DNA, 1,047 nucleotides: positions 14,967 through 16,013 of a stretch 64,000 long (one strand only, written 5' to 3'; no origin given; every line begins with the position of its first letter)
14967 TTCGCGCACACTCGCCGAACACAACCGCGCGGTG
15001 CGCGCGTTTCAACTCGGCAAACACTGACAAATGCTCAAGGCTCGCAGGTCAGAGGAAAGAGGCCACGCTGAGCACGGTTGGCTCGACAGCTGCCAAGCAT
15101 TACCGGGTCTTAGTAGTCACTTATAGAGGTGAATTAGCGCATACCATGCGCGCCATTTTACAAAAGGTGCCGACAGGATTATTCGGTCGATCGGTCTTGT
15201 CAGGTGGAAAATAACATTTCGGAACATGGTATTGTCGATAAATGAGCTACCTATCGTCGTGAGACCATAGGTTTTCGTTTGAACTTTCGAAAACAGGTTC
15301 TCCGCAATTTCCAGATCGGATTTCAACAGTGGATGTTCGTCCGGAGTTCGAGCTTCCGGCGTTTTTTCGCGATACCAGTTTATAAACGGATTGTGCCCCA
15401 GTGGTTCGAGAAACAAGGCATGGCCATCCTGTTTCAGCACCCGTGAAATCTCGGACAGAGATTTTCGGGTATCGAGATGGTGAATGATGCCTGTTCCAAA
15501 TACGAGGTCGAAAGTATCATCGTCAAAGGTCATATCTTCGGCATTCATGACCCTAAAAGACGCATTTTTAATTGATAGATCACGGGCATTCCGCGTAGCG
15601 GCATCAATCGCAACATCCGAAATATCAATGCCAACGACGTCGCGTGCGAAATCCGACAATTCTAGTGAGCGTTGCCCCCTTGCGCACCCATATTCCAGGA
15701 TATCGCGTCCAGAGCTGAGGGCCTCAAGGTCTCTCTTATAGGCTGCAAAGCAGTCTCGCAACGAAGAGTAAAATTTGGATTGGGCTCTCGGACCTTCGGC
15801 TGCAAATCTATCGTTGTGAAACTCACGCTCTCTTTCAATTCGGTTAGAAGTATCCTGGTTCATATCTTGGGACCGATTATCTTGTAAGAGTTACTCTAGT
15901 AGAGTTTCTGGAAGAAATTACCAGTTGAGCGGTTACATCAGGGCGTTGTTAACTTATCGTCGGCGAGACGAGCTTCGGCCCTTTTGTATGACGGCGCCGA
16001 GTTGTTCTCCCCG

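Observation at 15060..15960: Low-GC islet carrying a lone SAM-methyltransferase inserted between mltG and lexA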

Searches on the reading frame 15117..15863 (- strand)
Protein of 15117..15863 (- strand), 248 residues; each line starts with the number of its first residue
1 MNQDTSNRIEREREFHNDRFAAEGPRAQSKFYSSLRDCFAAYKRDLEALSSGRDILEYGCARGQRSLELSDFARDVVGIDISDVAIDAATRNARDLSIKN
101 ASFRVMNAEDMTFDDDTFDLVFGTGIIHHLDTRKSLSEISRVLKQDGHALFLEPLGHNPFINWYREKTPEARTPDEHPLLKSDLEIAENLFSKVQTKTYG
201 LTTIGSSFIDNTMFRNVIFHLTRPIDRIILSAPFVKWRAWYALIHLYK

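Call 4: search_protein_families(library=pfam, proteins=[window:15117-15863:-], max_evalue=0.001)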
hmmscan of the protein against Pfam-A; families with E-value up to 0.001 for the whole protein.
window:15117-15863:- (248 aa): 10 families
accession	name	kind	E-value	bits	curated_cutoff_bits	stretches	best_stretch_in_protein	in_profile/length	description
PF08241.18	Methyltransf_11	-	1.3e-19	71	21.2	1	56-151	1-95/95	Methyltransferase domain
PF13847.12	Methyltransf_31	-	2.4e-19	69.9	27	1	50-159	2-117/145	Methyltransferase domain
PF13649.12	Methyltransf_25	-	7.8e-19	68.6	27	1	55-147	1-97/97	Methyltransferase domain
PF13489.12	Methyltransf_23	-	5.9e-13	49.3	27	1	39-160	10-125/164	Methyltransferase domain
PF08242.18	Methyltransf_12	-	1.3e-11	45.5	30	1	56-148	1-97/98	Methyltransferase domain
PF01209.24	Ubie_methyltran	-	2e-11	44.2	20.1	1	44-153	40-153/233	ubiE/COQ5 methyltransferase family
PF05958.17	tRNA_U5-meth_tr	-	2e-05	24.2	23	1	51-112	201-262/357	tRNA (Uracil-5-)-methyltransferase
PF06325.19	PrmA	-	0.00013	22.1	22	1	50-149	160-256/296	Ribosomal protein L11 methyltransferase (PrmA)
PF03848.20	TehB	-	0.00037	20.4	20.4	1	54-141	33-118/193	Tellurite resistance protein TehB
PF08003.17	Methyltransf_9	-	0.00053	19.5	23.8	1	51-153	115-218/315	Protein of unknown function (DUF1698)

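Call 7: find_homologous_proteins(query=window:15117-15863:-)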
Query window:15117-15863:- (248 aa): 2081 proteins with E <= 0.001 among 2552 candidates; the best 120 are listed.
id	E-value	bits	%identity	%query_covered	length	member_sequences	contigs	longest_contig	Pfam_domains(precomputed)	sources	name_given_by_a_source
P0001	2.0e-163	560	100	100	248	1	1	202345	PF13847.13,PF13489.13,PF13649.13,PF01209.25,PF08241.19,PF08242.19,PF05958.18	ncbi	-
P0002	7.5e-117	407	71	100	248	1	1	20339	PF13847.13,PF13489.13,PF13649.13,PF01209.25,PF08241.19,PF08242.19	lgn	-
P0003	1.5e-92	328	57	100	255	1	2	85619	PF13847.13,PF13489.13,PF13649.13,PF01209.25,PF08241.19,PF08242.19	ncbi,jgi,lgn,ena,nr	ncbi:MAG: class I SAM-dependent methyltransferase [Halieaceae bacterium]|jgi:ubiquinone/menaquinone 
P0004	2.1e-84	301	54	99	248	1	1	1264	PF13847.13,PF13489.13,PF13649.13,PF01209.25,PF08241.19,PF08242.19,PF05401.17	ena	-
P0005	7.5e-80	286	52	98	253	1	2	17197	PF13847.13,PF13489.13,PF13649.13,PF01209.25,PF08241.19,PF08242.19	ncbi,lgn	ncbi:MAG: class I SAM-dependent methyltransferase [Planctomycetota bacterium]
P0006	2.9e-79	284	52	100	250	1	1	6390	PF13847.13,PF13489.13,PF13649.13,PF01209.25,PF08241.19,PF08242.19,PF05401.17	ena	-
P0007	2.4e-75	272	49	98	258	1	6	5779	PF13847.13,PF13489.13,PF13649.13,PF01209.25,PF08241.19,PF08242.19,PF05401.17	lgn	-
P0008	4.3e-74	267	50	98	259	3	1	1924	PF13847.13,PF13489.13,PF13649.13,PF01209.25,PF08241.19,PF08242.19,PF05958.18,PF05401.17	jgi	-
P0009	1.4e-73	266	53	98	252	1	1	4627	PF13847.13,PF13489.13,PF13649.13,PF01209.25,PF08241.19,PF08242.19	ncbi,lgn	-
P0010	2.3e-73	265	51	96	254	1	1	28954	PF13847.13,PF13489.13,PF13649.13,PF01209.25,PF08241.19,PF08242.19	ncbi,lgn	ncbi:MAG: class I SAM-dependent methyltransferase [Pseudomonadota bacterium]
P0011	3.5e-73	264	53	96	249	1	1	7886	PF13847.13,PF13489.13,PF13649.13,PF01209.25,PF08241.19,PF08242.19,PF05401.17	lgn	-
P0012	5.5e-73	264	48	98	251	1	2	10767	PF13847.13,PF13489.13,PF13649.13,PF01209.25,PF08241.19,PF08242.19,PF05958.18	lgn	-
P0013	7.9e-73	263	51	98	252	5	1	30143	PF13847.13,PF13489.13,PF13649.13,PF01209.25,PF08241.19,PF08242.19,PF05401.17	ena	-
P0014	1.1e-72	263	50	98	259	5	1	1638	PF13847.13,PF13489.13,PF13649.13,PF01209.25,PF08241.19,PF08242.19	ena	-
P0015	1.3e-72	263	50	97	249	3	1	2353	PF13847.13,PF13489.13,PF13649.13,PF01209.25,PF08241.19,PF08242.19,PF05401.17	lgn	-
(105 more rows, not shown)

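Call 8: search_protein_families(library=ncbifam, proteins=[window:15117-15863:-], max_evalue=0.01)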
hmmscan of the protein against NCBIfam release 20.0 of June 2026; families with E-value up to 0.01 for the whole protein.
window:15117-15863:- (248 aa): 48 families (the best 25 are shown)
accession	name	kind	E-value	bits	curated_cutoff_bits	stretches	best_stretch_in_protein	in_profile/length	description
NF047649.1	MTase_UXPK_star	exception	2.4e-13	49.8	460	1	46-150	72-180/283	methyltransferase/UXPK-star double selenoprotein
NF041536.1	ArsM_DUF2284_UU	exception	5.6e-12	44.7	575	1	45-151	70-180/459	arsenite methyltransferase/DUF2284 domain selenoprotein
TIGR01934.1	MenG_MenH_UbiE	subfamily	5.8e-12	45.4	158.35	1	51-156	39-146/223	ubiquinone/menaquinone biosynthesis methyltransferase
NF041537.1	ArsM_AhpD_UU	exception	9.3e-12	44.4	510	1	47-150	72-179/345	arsenite methyltransferase/AhpD domain selenoprotein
NF040539.1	AST_met_ArsM_2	exception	5e-10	39.7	240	1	48-160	53-172/262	putative arsinothricin biosynthesis methyltransferase ArsM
NF001244.0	PRK00216.1-5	equivalog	1.2e-09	37.9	216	1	65-153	62-155/236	bifunctional demethylmenaquinone methyltransferase/2-methoxy-6-polyprenyl-1,4-benzoquinol methylase UbiE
TIGR01983.1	UbiG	equivalog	1.3e-09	37.7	102.95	1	51-151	49-151/228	bifunctional 2-polyprenyl-6-hydroxyphenol methylase/3-demethylubiquinol 3-O-methyltransferase UbiG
TIGR04290.1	meth_Rta_06860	hypoth_equivalog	6.9e-09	35.5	300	1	50-131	48-129/226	TIGR04290 family methyltransferase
NF043040.1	corrin_prot_MT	hypoth_equivalog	1.2e-08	34.6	180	1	42-148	31-144/216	corrinoid protein-associated methyltransferase CpaM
NF004851.0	PRK06202.1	equivalog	1.7e-08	34.1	243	1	50-134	59-146/237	hypothetical protein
NF001243.0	PRK00216.1-4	equivalog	2.3e-08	33.7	235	1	50-153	46-153/237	demethylmenaquinone methyltransferase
NF045882.1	PLipidMtase_Leg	equivalog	3.3e-08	33.6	390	1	54-159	45-152/207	phospholipid N-methyltransferase PmtA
NF008823.0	PRK11873.1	subfamily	3.7e-08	33.2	263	1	75-148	104-178/272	arsenite methyltransferase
NF045667.1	MTase_DVU1556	equivalog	5.2e-08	32.6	155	1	48-148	19-116/213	DVU_1556 family methyltransferase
TIGR02752.1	MenG_heptapren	equivalog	6.5e-08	32.4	419.85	1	50-153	44-151/231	demethylmenaquinone methyltransferase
NF001242.0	PRK00216.1-3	equivalog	8.5e-07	28.6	351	1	76-153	98-177/258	bifunctional demethylmenaquinone methyltransferase/2-methoxy-6-polyprenyl-1,4-benzoquinol methylase UbiE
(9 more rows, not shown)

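Call 9: find_encoding_contigs(protein=P0002, flank=8000, max_places=3)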
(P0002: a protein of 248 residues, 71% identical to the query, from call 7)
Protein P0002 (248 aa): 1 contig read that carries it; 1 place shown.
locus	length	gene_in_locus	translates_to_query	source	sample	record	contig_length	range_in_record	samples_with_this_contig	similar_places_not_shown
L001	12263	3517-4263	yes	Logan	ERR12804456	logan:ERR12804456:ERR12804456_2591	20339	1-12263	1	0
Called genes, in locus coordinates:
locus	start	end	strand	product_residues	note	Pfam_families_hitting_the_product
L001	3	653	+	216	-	?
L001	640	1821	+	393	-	PF13439:Glyco_transf_4, PF13579:Glyco_trans_4_4, PF00534:Glycos_transf_1, PF13692:Glyco_trans_1_4, PF13524:Glyco_trans_1_2 (weak)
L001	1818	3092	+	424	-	-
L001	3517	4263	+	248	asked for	PF13489:Methyltransf_23, PF01209:Ubie_methyltran, PF13649:Methyltransf_25, PF13847:Methyltransf_31, PF08241:Methyltransf_11, PF08242:Methyltransf_12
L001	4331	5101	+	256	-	PF13489:Methyltransf_23, PF08241:Methyltransf_11 (weak), PF08242:Methyltransf_12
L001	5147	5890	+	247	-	PF13489:Methyltransf_23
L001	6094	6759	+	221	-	-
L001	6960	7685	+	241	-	PF13489:Methyltransf_23, PF13847:Methyltransf_31, PF08241:Methyltransf_11, PF08242:Methyltransf_12, PF13649:Methyltransf_25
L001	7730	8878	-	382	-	PF00535:Glycos_transf_2, PF13641:Glyco_tranf_2_3 (weak)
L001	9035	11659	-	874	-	PF02563:Poly_export, PF22461:SLBB_2, PF10531:SLBB (weak)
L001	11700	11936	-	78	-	-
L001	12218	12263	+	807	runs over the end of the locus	PF06082:YjbH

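Call 10: find_encoding_contigs(protein=P0003, flank=8000, max_places=3)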
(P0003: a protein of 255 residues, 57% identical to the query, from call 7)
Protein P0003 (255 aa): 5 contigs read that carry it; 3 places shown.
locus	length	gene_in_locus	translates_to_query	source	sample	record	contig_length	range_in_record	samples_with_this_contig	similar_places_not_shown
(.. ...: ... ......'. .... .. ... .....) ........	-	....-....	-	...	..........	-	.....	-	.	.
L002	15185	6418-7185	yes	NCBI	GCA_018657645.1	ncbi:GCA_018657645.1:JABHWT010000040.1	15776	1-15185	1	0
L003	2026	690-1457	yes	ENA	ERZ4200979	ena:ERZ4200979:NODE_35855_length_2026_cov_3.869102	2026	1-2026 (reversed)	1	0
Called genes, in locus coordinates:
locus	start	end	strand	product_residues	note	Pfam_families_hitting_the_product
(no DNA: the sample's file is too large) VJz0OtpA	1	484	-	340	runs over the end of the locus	PF00044:Gp_dh_N, PF02800:Gp_dh_C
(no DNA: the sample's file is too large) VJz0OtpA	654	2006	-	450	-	PF01636:APH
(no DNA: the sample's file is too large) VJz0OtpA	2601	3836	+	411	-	PF00144:Beta-lactamase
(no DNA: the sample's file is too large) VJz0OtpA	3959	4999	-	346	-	PF13384:HTH_23 (faint), PF13518:HTH_28 (weak), PF13551:HTH_29, PF00665:rve, PF13683:rve_3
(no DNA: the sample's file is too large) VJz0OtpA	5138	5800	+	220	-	PF13384:HTH_23 (weak), PF13518:HTH_28, PF13551:HTH_29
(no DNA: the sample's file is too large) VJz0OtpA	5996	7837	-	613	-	PF01266:DAO (weak), PF13450:NAD_binding_8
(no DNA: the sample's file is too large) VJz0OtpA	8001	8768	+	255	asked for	PF13489:Methyltransf_23, PF01209:Ubie_methyltran, PF13847:Methyltransf_31, PF08241:Methyltransf_11, PF08242:Methyltransf_12, PF13649:Methyltransf_25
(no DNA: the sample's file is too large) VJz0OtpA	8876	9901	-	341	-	PF03417:AAT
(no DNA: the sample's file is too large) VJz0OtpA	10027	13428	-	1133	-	PF00989:PAS, PF08448:PAS_4, PF13426:PAS_9, PF13188:PAS_8 (weak), PF13426:PAS_9, PF00512:HisKA, PF02518:HATPase_c, PF00072:Response_reg, +1 more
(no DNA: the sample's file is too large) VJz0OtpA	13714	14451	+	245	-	PF00378:ECH_1, PF16113:ECH_2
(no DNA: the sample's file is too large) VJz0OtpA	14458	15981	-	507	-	PF20091:Abhydrolase_10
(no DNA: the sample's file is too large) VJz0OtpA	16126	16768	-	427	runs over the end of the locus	-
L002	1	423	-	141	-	?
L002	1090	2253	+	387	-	PF00144:Beta-lactamase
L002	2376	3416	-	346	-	PF13384:HTH_23 (faint), PF13518:HTH_28 (weak), PF13551:HTH_29, PF00665:rve, PF13683:rve_3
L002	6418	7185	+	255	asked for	PF13489:Methyltransf_23, PF01209:Ubie_methyltran, PF13847:Methyltransf_31, PF08241:Methyltransf_11, PF08242:Methyltransf_12, PF13649:Methyltransf_25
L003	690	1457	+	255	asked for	PF13489:Methyltransf_23, PF01209:Ubie_methyltran, PF13847:Methyltransf_31, PF08241:Methyltransf_11, PF08242:Methyltransf_12, PF13649:Methyltransf_25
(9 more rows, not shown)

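Call 11: find_encoding_contigs(protein=P0001, flank=3000, max_places=3)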
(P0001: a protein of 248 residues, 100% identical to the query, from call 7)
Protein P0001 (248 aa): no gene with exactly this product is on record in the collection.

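Call 19: search_solved_structures(query=window:15117-15863:-, max_evalue=0.001, show_alignments=2)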
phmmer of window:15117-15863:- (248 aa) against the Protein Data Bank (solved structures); distinct sequences matched with E-value up to 0.001: 40.
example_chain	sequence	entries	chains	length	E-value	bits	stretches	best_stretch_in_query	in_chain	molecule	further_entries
1xxl_A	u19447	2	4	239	8.3e-15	58.5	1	54-173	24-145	YcgJ protein | ycgJ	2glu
3sm3_A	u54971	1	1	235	5.8e-11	45.9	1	49-189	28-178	SAM-dependent methyltransferases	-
5wp5_A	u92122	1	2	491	1.7e-10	44.4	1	49-150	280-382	Phosphomethylethanolamine N-methyltransferase 2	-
5wp4_A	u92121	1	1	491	3.4e-09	40.1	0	49-150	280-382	Phosphoethanolamine N-methyltransferase 1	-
6uv6_A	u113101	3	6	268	3.9e-09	39.9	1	54-148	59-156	D-glucose O-methyltransferase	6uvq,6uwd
5gm1_A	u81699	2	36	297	4.7e-09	39.7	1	35-154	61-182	O-methylransferase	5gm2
1ve3_A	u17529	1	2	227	9.9e-09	38.6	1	54-149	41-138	hypothetical protein PH0226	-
3mgg_A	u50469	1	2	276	1e-08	38.6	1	51-153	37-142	Methyltransferase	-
3bus_A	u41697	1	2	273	1.3e-08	38.2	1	49-149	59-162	Methyltransferase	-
9w6x_A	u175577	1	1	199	1.7e-08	37.8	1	51-156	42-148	YtkW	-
7bgg_A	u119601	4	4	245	4.4e-08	36.5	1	53-133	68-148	heterocyclic toxin methyltransferase (Rv0560c) | 2-heptyl-1-hydroxyquinolin-4(1H)-one methyltransferase | Uncharacterized protein Rv0560c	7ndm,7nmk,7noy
6mro_A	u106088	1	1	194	4.8e-08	36.4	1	52-149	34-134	methyl transferase from Methanosarcina acetivorans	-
8gdu_A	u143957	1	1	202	8.1e-08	35.6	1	52-150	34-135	Methyltransferase domain-containing protein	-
4azw_A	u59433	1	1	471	4.2e-07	33.3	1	47-145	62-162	WBDD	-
8hkr_A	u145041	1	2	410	5.4e-07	32.9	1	53-148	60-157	Protein lysine methyltransferase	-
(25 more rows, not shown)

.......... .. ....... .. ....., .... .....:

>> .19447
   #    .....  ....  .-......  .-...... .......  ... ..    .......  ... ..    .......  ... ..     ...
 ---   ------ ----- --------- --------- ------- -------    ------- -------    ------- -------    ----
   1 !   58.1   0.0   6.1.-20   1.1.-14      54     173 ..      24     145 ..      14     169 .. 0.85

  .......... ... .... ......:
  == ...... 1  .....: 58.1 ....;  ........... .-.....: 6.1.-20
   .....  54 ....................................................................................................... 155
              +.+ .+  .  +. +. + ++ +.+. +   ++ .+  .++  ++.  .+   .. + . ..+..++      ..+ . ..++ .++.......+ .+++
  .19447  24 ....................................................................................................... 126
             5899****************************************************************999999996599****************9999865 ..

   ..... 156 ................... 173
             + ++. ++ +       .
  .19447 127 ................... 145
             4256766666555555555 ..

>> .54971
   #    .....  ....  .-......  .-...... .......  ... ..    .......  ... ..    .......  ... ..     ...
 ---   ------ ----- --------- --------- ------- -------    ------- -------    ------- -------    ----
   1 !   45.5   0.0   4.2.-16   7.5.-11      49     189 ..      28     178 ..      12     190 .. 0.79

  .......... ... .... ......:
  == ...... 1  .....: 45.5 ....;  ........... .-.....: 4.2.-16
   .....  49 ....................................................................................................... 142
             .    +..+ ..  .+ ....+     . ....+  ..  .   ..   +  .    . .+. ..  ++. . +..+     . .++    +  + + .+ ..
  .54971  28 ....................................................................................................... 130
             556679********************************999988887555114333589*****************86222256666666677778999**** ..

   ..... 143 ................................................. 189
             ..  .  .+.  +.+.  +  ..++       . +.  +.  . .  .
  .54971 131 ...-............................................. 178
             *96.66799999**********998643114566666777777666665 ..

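Call 25: find_related_loci(query=A1, collection=metagenome_contigs, flank=6000)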
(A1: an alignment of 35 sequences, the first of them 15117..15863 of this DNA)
Query A1 (248 aa) in metagenome_contigs; peptide patterns used: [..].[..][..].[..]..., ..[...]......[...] (x = any residue, [..] = any of these).
600 stretches matched a pattern (row limit reached: there are more); 428 encode a relative of the query (tblastn E <= 1e-3); the best 80 are kept; 80 distinct loci.
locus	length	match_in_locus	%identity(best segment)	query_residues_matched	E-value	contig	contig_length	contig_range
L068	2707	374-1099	50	5-246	7e-81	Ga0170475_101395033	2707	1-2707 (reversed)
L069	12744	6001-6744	46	1-248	5e-78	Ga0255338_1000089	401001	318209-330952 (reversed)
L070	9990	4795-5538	48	1-248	2e-76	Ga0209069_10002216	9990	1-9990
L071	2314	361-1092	49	2-245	2e-77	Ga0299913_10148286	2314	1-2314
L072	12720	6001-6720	48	7-246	3e-74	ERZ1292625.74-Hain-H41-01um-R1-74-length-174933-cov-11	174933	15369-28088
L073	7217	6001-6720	48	7-246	3e-74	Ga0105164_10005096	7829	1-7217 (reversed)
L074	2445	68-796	48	2-244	5e-75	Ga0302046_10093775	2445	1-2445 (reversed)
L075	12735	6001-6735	49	2-246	8e-74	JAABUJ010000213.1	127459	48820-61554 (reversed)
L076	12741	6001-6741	48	2-248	2e-73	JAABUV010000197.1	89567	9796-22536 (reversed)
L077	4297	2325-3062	46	1-246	7e-74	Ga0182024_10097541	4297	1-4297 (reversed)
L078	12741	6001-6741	48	1-248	2e-73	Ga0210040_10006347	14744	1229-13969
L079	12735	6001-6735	49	2-246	8e-73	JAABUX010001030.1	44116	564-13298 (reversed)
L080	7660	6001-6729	49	3-245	5e-73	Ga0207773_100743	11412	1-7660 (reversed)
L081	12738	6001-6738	48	1-244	1e-72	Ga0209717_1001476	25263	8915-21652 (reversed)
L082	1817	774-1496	48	8-248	4e-75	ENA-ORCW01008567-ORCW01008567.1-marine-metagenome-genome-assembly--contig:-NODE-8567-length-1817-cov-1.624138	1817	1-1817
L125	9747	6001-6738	46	8-248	7e-63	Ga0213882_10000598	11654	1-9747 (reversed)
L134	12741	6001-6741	44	7-248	1e-61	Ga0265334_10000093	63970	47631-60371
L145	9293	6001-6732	43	6-248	8e-59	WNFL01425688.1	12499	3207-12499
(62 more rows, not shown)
